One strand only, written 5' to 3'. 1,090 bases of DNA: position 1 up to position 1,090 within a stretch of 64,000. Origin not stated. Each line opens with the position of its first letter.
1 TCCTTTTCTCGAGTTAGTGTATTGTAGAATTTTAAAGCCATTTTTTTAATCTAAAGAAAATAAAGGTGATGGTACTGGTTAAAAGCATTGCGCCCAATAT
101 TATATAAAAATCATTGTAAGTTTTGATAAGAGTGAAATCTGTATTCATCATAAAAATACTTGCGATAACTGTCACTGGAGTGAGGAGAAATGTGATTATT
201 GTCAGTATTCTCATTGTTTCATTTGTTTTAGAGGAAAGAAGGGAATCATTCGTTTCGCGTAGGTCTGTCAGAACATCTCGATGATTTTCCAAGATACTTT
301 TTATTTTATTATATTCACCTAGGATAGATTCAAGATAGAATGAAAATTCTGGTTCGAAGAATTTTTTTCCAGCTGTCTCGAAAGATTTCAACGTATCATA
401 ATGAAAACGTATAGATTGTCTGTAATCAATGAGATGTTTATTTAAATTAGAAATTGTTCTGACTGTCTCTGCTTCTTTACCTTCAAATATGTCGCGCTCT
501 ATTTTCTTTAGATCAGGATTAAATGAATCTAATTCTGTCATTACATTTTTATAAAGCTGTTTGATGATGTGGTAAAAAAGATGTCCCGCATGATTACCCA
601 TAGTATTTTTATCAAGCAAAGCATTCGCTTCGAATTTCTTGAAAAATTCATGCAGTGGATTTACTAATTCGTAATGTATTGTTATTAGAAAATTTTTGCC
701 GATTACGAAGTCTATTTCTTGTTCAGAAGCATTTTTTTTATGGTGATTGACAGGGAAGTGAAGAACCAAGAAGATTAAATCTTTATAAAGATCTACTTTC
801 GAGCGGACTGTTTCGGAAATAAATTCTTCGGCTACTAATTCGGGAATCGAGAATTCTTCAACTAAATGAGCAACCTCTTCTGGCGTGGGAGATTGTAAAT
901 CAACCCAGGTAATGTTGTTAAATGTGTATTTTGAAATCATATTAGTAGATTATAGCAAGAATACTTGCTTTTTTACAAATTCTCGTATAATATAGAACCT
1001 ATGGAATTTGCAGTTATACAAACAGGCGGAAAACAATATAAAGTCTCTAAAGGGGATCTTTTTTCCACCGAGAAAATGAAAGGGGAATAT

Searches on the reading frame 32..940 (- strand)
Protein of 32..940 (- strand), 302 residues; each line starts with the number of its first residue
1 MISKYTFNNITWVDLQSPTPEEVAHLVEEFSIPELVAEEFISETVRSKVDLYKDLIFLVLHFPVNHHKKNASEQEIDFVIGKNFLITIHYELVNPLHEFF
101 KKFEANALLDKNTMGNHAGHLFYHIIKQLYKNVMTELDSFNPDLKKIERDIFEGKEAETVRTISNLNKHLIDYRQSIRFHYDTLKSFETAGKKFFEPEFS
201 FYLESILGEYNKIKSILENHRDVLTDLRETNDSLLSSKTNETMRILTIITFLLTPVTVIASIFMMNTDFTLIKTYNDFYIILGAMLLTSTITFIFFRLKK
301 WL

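Call 35: find_encoding_contigs(protein=window:32-940:-, flank=10000, max_places=4)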
Protein window:32-940:- (302 aa): 3 contigs read that carry it; 2 places shown.
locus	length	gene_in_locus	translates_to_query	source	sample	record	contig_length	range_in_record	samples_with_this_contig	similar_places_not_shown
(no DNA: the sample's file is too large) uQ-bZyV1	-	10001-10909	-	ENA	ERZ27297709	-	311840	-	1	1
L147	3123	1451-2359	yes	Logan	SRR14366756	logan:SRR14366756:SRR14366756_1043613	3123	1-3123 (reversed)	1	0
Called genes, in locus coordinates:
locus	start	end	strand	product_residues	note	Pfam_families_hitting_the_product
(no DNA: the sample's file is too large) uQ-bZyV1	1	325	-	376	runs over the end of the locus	PF03033:Glyco_transf_28, PF04101:Glyco_tran_28_C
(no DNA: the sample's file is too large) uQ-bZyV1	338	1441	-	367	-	PF01098:FTSW_RODA_SPOVE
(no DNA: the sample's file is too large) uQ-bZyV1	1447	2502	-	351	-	PF00953:Glycos_transf_4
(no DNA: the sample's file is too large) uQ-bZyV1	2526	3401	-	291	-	PF00768:Peptidase_S11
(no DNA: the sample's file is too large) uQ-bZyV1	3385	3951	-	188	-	PF04079:SMC_ScpB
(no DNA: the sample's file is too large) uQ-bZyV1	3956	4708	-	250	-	PF02616:SMC_ScpA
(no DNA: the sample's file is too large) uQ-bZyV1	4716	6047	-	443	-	PF01336:tRNA_anti-codon, PF00152:tRNA-synt_2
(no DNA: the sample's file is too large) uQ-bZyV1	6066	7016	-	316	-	PF00579:tRNA-synt_1b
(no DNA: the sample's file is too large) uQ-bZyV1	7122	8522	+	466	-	PF00772:DnaB, PF13481:AAA_25, PF03796:DnaB_C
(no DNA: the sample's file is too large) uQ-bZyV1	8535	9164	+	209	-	PF21176:RecR_HhH (weak), PF21175:RecR_C (faint), PF01751:Toprim, PF13662:Toprim_4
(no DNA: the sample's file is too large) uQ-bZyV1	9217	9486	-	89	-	-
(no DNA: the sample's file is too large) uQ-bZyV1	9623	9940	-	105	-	PF00829:Ribosomal_L21p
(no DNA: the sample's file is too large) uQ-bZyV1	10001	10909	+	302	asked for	PF01544:CorA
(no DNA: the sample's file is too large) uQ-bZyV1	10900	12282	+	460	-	PF01406:tRNA-synt_1e, PF09334:tRNA-synt_1g (weak), PF00749:tRNA-synt_1c (faint), PF23493:CysS_C (weak)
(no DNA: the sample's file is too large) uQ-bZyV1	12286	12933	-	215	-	PF00226:DnaJ, PF01556:DnaJ_C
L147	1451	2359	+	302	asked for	PF01544:CorA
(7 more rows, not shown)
